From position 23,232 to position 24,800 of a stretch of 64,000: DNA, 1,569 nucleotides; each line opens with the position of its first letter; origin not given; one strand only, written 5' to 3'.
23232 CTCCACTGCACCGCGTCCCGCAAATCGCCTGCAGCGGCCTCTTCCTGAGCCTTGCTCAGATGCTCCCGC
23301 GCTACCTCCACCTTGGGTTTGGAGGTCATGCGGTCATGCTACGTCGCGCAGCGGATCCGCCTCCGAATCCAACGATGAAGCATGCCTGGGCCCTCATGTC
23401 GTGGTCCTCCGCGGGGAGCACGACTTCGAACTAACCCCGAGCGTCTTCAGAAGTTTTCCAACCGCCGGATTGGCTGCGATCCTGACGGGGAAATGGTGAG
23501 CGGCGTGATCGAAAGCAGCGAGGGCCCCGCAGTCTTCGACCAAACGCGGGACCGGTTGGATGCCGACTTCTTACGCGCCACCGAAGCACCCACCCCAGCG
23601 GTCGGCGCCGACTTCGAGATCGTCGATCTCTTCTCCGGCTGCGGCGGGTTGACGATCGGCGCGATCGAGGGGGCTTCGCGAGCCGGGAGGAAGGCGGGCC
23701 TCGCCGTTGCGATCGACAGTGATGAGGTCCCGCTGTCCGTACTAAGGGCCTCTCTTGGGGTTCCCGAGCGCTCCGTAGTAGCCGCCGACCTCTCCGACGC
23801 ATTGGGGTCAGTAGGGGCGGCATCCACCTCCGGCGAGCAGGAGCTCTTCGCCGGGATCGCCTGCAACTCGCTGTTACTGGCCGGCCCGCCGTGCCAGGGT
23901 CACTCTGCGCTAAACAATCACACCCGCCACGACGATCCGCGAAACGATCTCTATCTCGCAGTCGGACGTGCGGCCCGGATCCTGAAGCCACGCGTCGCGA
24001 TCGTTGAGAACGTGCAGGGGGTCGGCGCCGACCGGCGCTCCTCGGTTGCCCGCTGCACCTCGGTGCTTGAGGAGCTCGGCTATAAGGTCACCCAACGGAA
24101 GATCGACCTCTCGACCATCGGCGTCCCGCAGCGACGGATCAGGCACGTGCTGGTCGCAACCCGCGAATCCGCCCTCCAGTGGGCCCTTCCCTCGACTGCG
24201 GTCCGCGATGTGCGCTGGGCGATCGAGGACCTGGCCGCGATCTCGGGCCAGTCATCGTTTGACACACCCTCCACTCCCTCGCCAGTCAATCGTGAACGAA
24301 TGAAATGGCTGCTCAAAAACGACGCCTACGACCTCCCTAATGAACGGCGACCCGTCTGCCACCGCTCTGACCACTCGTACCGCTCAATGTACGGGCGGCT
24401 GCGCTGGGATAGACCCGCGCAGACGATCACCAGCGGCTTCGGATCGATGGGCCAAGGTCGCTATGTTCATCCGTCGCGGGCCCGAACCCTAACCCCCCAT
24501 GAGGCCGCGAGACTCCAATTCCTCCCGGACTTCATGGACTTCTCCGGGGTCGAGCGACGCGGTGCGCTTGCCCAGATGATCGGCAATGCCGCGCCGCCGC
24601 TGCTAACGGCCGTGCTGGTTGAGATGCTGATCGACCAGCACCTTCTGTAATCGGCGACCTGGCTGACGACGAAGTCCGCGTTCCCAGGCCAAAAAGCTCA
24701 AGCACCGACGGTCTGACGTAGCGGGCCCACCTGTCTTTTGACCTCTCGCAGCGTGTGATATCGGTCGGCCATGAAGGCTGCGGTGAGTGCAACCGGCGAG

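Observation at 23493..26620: C5 cytosine methyltransferase convergently paired with a MORC-like GHKL ATPase: candidate methylation-linked defence system without a recognisable nuclease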

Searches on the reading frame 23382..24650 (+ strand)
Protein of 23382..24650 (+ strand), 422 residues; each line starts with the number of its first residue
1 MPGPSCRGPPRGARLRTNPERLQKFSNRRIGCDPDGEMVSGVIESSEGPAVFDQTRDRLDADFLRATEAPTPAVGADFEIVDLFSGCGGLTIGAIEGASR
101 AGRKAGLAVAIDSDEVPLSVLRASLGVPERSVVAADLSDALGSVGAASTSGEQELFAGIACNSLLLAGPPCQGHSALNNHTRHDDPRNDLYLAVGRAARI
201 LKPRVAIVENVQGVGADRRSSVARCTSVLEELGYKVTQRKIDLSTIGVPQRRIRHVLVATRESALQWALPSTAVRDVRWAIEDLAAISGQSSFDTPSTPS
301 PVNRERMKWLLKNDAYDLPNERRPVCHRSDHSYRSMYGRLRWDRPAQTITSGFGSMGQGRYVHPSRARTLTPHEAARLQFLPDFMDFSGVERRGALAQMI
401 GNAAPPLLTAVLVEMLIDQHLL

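Call 4: search_protein_families(library=pfam, proteins=[window:23382-24650:+], max_evalue=0.01)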
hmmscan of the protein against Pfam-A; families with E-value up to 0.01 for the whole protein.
window:23382-24650:+ (422 aa): 1 family
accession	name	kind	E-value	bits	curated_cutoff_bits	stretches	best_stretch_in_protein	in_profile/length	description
PF00145.23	DNA_methylase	-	6.5e-33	115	22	1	78-414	1-320/324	C-5 cytosine-specific DNA methylase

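Call 6: search_protein_families(library=padloc, proteins=[window:23382-24650:+], max_evalue=0.01)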
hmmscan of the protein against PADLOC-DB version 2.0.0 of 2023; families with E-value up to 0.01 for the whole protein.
window:23382-24650:+ (422 aa): 60 families (the best 25 are shown)
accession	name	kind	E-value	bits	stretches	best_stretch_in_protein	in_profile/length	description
PDLC00033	DruM2|DruM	-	2.2e-95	318.1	1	60-414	3-358/368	DNA cytosine methylase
PDLC03368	MTase_II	-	1.2e-79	265.9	1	59-412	64-421/427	Type II methyltransferase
PDLC03378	MTase_II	-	3.3e-54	182.5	1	78-416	3-326/344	Type II methyltransferase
PDLC03234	MTase_II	-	1.1e-48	164.4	2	77-291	4-209/375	Type II methyltransferase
PDLC03237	MTase_II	-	3.4e-42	142.4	2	80-264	796-972/1036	Type II methyltransferase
PDLC03326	MTase_II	-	1.9e-40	137.3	2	80-271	7-188/412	Type II methyltransferase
PDLC02656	DrmMII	-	9.3e-29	98.6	2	329-418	381-467/491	DrmMII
PDLC03272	MTase_II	-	1.4e-28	98.2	1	71-411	68-382/407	Type II methyltransferase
PDLC00026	DruM2|DruM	-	1.6e-27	95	1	79-416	6-314/336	DNA cytosine methylase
PDLC02649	DrmMII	-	1.1e-26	91.7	2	164-263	118-222/422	DrmMII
PDLC03381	MTase_II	-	2.4e-26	90.7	2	72-267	143-329/396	Type II methyltransferase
PDLC02648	DrmMII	-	2.9e-26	90.3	2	314-416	341-447/468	DrmMII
PDLC03279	MTase_II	-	3e-24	83.3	2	163-294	74-208/587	Type II methyltransferase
PDLC03225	MTase_II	-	7.4e-24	82.4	2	313-417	497-595/615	Type II methyltransferase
PDLC00027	DruM2|DruM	-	3.2e-22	77.4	2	78-270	12-182/361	DNA cytosine methylase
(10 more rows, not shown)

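Call 7: search_protein_families(library=ncbifam, proteins=[window:23382-24650:+], max_evalue=0.01)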
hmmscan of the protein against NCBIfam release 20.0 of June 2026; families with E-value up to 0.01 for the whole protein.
window:23382-24650:+ (422 aa): 3 families
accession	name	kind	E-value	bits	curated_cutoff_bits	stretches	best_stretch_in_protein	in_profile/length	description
TIGR00675.1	dcm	superfamily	7.8e-26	91.5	100.65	1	80-411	1-325/329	DNA (cytosine-5-)-methyltransferase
NF007772.0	PRK10458.1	subfamily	2.9e-05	22.8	710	1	155-259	173-285/472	DNA cytosine methylase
NF041140.1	Trm10AGmtase_Thcocales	equivalog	0.0069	15.5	550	1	204-257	199-253/372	tRNA (guanine(9)-/adenine(9)-N1)-methyltransferase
